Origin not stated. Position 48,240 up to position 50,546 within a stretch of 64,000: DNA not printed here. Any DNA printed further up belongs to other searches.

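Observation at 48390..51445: Tri-domain nucleotidyltransferase-cytidylyltransferase-PEP mutase with a PnAA-reductase-like gene but no phosphonopyruvate decarboxylase, appended to rfbACBD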

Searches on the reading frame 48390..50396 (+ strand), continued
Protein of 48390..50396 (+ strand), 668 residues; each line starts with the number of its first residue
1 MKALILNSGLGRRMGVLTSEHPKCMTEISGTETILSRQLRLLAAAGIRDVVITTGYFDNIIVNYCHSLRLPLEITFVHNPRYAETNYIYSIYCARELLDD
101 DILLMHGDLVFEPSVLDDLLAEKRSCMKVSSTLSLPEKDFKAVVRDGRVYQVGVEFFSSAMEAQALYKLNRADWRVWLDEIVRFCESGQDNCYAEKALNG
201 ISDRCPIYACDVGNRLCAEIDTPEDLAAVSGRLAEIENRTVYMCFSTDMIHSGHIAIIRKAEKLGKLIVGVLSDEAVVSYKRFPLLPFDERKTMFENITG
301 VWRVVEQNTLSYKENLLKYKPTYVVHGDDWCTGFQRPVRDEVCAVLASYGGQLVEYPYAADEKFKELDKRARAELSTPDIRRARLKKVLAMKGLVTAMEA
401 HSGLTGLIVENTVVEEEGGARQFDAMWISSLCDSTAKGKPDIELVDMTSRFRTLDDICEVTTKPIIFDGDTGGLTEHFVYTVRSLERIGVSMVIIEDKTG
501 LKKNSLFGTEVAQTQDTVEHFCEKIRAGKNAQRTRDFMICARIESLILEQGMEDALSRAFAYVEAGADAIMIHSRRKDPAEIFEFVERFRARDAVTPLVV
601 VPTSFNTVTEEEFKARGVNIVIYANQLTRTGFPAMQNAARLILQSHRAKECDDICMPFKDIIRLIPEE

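Call 18: search_solved_structures(query=window:48390-50396:+, max_evalue=0.001, show_alignments=0)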
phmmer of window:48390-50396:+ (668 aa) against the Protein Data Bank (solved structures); distinct sequences matched with E-value up to 0.001: 32.
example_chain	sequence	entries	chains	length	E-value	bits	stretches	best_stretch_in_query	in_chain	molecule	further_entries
5unc_A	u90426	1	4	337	3e-40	141.4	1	421-661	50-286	PHOSPHOENOLPYRUVATE PHOSPHOMUTASE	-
1m1b_A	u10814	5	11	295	5.8e-38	133.9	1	379-664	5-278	PHOSPHOENOLPYRUVATE PHOSPHOMUTASE | PROTEIN (PHOSPHOENOLPYRUVATE MUTASE)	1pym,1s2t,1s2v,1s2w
1s2u_A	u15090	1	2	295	6.8e-37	130.3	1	379-664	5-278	Phosphoenolpyruvate phosphomutase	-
2dua_A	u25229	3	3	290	4.6e-36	127.6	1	397-665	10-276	Phosphonopyruvate hydrolase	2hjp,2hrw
5x3d_A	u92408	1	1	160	8.5e-36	126.7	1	236-360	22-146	Phosphoenolpyruvate phosphomutase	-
4iqd_A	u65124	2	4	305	9.7e-14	53.8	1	422-650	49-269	Carboxyvinyl-carboxyphosphonate phosphorylmutase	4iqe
1o5q_A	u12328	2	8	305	4.8e-13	51.5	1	436-640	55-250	Probable methylisocitrate lyase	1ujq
3eoo_A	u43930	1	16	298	5.7e-13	51.3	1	422-627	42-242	Methylisocitrate lyase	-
1xg3_A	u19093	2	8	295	6e-13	51.2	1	436-639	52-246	Probable methylisocitrate lyase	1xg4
6t4v_C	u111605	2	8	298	1.2e-12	50.2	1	435-640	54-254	2-methylisocitrate lyase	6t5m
1mum_A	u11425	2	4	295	1.7e-12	49.7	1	436-639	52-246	2-methylisocitrate lyase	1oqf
3elb_A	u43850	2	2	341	2.5e-10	42.6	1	246-331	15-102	Ethanolamine-phosphate cytidylyltransferase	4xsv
1zlp_A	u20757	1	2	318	4.8e-10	41.6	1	422-661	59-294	petal death protein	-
9hra_A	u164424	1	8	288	6.7e-10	41.2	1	423-642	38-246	2-methylisocitrate lyase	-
9hgk_A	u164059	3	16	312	8.5e-10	40.8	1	423-644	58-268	2-methylisocitrate lyase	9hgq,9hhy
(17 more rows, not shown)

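Call 23: find_related_loci(query=window:48390-50396:+, collection=genome_contigs, flank=10000)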
Query window:48390-50396:+ (668 aa) in genome_contigs; peptide patterns used: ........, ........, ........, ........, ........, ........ (x = any residue, [..] = any of these).
599 stretches matched a pattern (row limit reached: there are more); 590 encode a relative of the query (tblastn E <= 1e-3); the best 80 are kept; 80 distinct loci.
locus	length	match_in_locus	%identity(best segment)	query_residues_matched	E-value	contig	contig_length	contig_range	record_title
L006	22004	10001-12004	94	1-668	0e+0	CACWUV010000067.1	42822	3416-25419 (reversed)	MAG: uncultured Clostridiales bacterium isolate RUG10934 genome assembly, contig: RUG10934_asm_67, whole genome shotgun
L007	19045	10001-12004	84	1-668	0e+0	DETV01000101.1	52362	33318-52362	MAG TPA_asm: Eubacterium sp. UBA3279 UBA3279_contig_2944, whole genome shotgun sequence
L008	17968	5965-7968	82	1-668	0e+0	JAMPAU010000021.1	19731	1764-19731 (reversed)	MAG: Ruminococcus flavefaciens isolate NALB_7813_7 Scaffold_#21__SCF_021___19731_bp, whole genome shotgun sequence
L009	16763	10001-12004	82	1-668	0e+0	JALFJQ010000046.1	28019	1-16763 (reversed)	MAG: Clostridiales bacterium isolate SUG741 k141_209253, whole genome shotgun sequence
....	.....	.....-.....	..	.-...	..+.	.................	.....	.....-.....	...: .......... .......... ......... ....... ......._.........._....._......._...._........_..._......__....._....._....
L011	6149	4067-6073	79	1-668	0e+0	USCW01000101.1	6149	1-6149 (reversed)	uncultured Clostridiales bacterium isolate UMGS1600 genome assembly, contig: NODE_7544_length_6149_cov_11.412209, whole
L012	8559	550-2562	80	1-668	0e+0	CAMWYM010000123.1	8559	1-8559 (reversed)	MAG TPA_asm: uncultured Clostridium sp. isolate SRR14411261_bin.12_metawrap_v1.3_MAG genome assembly, contig: NODE.1580_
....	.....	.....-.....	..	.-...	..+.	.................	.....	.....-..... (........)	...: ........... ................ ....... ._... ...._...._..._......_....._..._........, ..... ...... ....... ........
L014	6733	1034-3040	79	1-668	0e+0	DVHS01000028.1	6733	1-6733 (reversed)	MAG TPA_asm: Candidatus Egerieenecus merdigallinarum isolate ChiSxjej2B14-4419 ChiSxjej2B14M5__C45935_L6733_SRR6323376,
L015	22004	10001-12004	79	1-668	0e+0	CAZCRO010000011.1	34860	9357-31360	MAG TPA_asm: uncultured Oscillospiraceae bacterium isolate SRP350583_co1_312 genome assembly, contig: NODE_1931_length_3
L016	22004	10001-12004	80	1-668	0e+0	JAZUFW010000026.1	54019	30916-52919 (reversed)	MAG: Lachnospiraceae bacterium isolate T1900045291_TH20190061.MAGScoT_cleanbin_000021 SGB_6034_k141_307506, whole genome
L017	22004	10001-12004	79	1-668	0e+0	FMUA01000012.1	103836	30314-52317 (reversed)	Ruminococcaceae bacterium P7 genome assembly, contig: IE30DRAFT_scaffold00011.11, whole genome shotgun sequence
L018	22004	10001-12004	78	1-668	0e+0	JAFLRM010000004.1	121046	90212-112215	MAG: Acetatifactor sp. isolate HAN001 Seq4, whole genome shotgun sequence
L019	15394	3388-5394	78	1-668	0e+0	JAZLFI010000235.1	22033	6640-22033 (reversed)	MAG: Oscillospiraceae bacterium isolate T1900045005_TA20190067.MAGScoT_cleanbin_000024 SGB_4350_k141_1572964, whole geno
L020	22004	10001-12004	78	1-668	0e+0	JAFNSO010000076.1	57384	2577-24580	MAG: Ruminococcus sp. isolate RGIG84 Dairy_cattle_Abomasum.Co__c3321069, whole genome shotgun sequence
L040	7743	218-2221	78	1-668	0e+0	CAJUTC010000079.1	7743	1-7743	MAG TPA_asm: uncultured Lachnospiraceae bacterium isolate MGBC165045 genome assembly, contig: MGBC165045.79, whole genom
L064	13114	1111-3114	76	1-668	0e+0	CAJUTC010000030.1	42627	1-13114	MAG TPA_asm: uncultured Lachnospiraceae bacterium isolate MGBC165045 genome assembly, contig: MGBC165045.30, whole genom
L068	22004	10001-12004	75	1-668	0e+0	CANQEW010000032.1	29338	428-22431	MAG: uncultured Clostridia bacterium isolate Lapin-003-2__bin46 genome assembly, contig: Lapin-003-2__NODE_1512_length_2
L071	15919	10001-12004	75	1-668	0e+0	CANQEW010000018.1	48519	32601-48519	MAG: uncultured Clostridia bacterium isolate Lapin-003-2__bin46 genome assembly, contig: Lapin-003-2__NODE_682_length_48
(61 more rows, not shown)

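Call 29: search_protein_representatives(protein=window:48390-50396:+)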
Query: 668 residues. Proteins with E-value up to 0.001 (for the whole library): 12910; up to 1e-10: 4634; up to 1e-30: 732. The best 150 are listed.
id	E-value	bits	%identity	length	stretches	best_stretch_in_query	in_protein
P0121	0.0e+00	1222.1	79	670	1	1-668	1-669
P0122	6.9e-177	606.1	55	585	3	213-668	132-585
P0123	3.2e-176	603.9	62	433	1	239-668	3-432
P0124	7.5e-171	586.1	63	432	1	239-667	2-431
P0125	8.8e-150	516.5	60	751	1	1-375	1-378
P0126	1.2e-140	486.4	60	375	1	1-367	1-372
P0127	9.4e-137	473.5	52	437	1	239-667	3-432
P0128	1.5e-132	459.6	50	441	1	237-666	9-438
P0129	1.0e-128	446.9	58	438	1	1-349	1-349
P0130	1.2e-127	443.4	60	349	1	105-433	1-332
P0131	1.4e-118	413.4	59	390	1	239-540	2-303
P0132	1.9e-118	413.0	46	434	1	238-666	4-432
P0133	8.6e-115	400.9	48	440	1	247-666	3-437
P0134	4.3e-114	398.6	46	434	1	239-667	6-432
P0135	2.1e-113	396.4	76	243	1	426-667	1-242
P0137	9.0e-112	391.0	47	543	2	369-666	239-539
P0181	6.0e-80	285.8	61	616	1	1-230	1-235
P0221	7.0e-67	242.7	55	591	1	1-235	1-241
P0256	1.4e-61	225.1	53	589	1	1-232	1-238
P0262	6.8e-61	222.9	47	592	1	1-247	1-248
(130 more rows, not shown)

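Call 48: search_protein_families(library=pfam, proteins=[P0125, P0126, P0129, P0181, P0221, P0256, P0262, P0122, P0123, P0137], max_evalue=0.001)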
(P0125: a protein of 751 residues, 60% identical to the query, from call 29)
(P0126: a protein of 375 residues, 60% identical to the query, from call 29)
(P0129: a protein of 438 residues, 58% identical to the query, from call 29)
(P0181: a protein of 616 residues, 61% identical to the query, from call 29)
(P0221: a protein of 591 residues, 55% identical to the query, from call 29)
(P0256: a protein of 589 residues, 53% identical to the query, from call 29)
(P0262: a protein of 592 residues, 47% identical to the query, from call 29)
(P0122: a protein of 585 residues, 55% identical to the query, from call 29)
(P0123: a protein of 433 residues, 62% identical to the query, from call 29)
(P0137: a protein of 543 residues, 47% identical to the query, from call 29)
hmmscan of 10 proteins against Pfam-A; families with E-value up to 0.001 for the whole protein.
P0125 (751 aa): 7 families
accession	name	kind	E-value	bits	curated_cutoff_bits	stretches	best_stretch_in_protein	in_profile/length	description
PF00465.25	Fe-ADH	-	2.8e-37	128.3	31.3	1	381-539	5-168/168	Iron-containing alcohol dehydrogenase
PF25137.1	ADH_Fe_C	-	3.4e-20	73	27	1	552-746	3-193/194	Fe-containing alcohol dehydrogenase family, C-terminal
PF01467.32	CTP_transf_like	-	9.5e-14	52.2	21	1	251-345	7-102/133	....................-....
PF12804.13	NTP_transf_3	-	2.5e-10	41.2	27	1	3-122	1-110/160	MobA-like NTP transferase domain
PF13685.12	Fe-ADH_2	-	1.2e-09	38.8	28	1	390-546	10-149/149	Iron-containing alcohol dehydrogenase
PF00483.29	NTP_transferase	-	3e-09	37.3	21.2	1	2-124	1-126/245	Nucleotidyl transferase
PF20202.4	DUF6564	-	1.5e-07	31.8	25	1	31-132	14-121/230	Domain of unknown function (DUF6564)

P0126 (375 aa): 4 families
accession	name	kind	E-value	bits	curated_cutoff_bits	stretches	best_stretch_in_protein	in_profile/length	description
PF12804.13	NTP_transf_3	-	4.6e-11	43.6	27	1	3-122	1-110/160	MobA-like NTP transferase domain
PF01467.32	CTP_transf_like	-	6e-10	39.9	21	1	253-347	7-102/133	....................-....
PF20202.4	DUF6564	-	1.5e-08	35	25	1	26-153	9-141/230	Domain of unknown function (DUF6564)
PF00483.29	NTP_transferase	-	2.6e-08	34.2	21.2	1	2-124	1-129/245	Nucleotidyl transferase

P0129 (438 aa): 4 families
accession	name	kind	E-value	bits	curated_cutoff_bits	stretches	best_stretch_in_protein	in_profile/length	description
PF01467.32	CTP_transf_like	-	1.2e-11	45.3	21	1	247-340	6-100/133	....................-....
PF12804.13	NTP_transf_3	-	4e-09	37.3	27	1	3-124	1-112/160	MobA-like NTP transferase domain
PF00483.29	NTP_transferase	-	1.4e-06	28.5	21.2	1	2-115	1-120/245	Nucleotidyl transferase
PF20202.4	DUF6564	-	0.00015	21.9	25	1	30-134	13-123/230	Domain of unknown function (DUF6564)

P0181 (616 aa): 6 families
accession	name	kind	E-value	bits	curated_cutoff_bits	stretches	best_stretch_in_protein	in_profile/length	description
PF00465.25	Fe-ADH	-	9.8e-37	126.6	31.3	1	254-411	4-167/168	Iron-containing alcohol dehydrogenase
PF25137.1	ADH_Fe_C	-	6.7e-26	91.6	27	1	425-615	3-193/194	Fe-containing alcohol dehydrogenase family, C-terminal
PF00483.29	NTP_transferase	-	1.2e-12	48.4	21.2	1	2-118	1-119/245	Nucleotidyl transferase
PF12804.13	NTP_transf_3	-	2e-10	41.5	27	1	3-127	1-116/160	MobA-like NTP transferase domain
PF13685.12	Fe-ADH_2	-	4.2e-09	37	28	1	259-347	5-95/149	Iron-containing alcohol dehydrogenase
PF20202.4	DUF6564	-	0.00015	21.9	25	1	31-133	14-121/230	Domain of unknown function (DUF6564)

P0221 (591 aa): 5 families
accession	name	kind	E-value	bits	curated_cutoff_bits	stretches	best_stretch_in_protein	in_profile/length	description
PF00465.25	Fe-ADH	-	4.7e-35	121.1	31.3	1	239-375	14-161/168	Iron-containing alcohol dehydrogenase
PF25137.1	ADH_Fe_C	-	7.7e-18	65.3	27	1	397-554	5-153/194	Fe-containing alcohol dehydrogenase family, C-terminal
PF12804.13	NTP_transf_3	-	5.2e-09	36.9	27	1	3-134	1-120/160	MobA-like NTP transferase domain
PF13685.12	Fe-ADH_2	-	1.3e-07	32.1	28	1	247-368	20-130/149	Iron-containing alcohol dehydrogenase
PF00483.29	NTP_transferase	-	0.00021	21.4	21.2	1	2-119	1-116/245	Nucleotidyl transferase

P0256 (589 aa): 6 families
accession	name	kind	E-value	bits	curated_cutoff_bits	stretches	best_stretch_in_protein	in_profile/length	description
PF00465.25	Fe-ADH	-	2.4e-29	102.5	31.3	1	240-379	10-168/168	Iron-containing alcohol dehydrogenase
PF25137.1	ADH_Fe_C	-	9.2e-21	74.8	27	1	391-580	2-192/194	Fe-containing alcohol dehydrogenase family, C-terminal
PF00483.29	NTP_transferase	-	8.6e-12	45.6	21.2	1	3-116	2-116/245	Nucleotidyl transferase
PF13685.12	Fe-ADH_2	-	6.2e-11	43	28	1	239-386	5-149/149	Iron-containing alcohol dehydrogenase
PF12804.13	NTP_transf_3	-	3.3e-10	40.8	27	1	4-134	2-124/160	MobA-like NTP transferase domain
PF20202.4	DUF6564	-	1.9e-05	24.8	25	1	29-132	12-120/230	Domain of unknown function (DUF6564)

P0262 (592 aa): 5 families
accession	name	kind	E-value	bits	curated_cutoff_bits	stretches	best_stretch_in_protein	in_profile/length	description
PF00465.25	Fe-ADH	-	3.4e-31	108.5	31.3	1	241-389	3-167/168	Iron-containing alcohol dehydrogenase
PF25137.1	ADH_Fe_C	-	8.9e-18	65.1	27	1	406-552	6-152/194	Fe-containing alcohol dehydrogenase family, C-terminal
PF00483.29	NTP_transferase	-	1.1e-08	35.4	21.2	1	3-113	2-115/245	Nucleotidyl transferase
PF13685.12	Fe-ADH_2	-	1.1e-06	29.1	28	1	289-395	54-147/149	Iron-containing alcohol dehydrogenase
PF12804.13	NTP_transf_3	-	1.8e-06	28.7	27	1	3-123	1-110/160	MobA-like NTP transferase domain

P0122 (585 aa): 2 families
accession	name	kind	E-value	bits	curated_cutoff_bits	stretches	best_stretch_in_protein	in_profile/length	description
PF13714.12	PEP_mutase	-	8.3e-53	179.8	31.5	1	310-560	9-240/240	Phosphoenolpyruvate phosphomutase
PF01467.32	CTP_transf_like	-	1.4e-16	61.4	21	1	165-257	7-100/133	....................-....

P0123 (433 aa): 2 families
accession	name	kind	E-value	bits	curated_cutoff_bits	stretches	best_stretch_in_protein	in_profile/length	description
PF13714.12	PEP_mutase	-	9.1e-56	189.5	31.5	1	149-407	1-240/240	Phosphoenolpyruvate phosphomutase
PF01467.32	CTP_transf_like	-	1.4e-13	51.7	21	1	12-105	7-101/133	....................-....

P0137 (543 aa): 4 families
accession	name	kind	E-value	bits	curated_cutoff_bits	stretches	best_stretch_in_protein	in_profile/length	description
PF13714.12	PEP_mutase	-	1.9e-51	175.4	31.5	1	258-516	1-240/240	Phosphoenolpyruvate phosphomutase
PF00483.29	NTP_transferase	-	2.2e-12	47.5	21.2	1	3-123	2-122/245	Nucleotidyl transferase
PF12804.13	NTP_transf_3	-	4.9e-11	43.5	27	1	3-124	1-110/160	MobA-like NTP transferase domain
PF01128.25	IspD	-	0.00036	20.8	27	1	2-57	2-55/221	2-C-methyl-D-erythritol 4-phosphate cytidylyltransferase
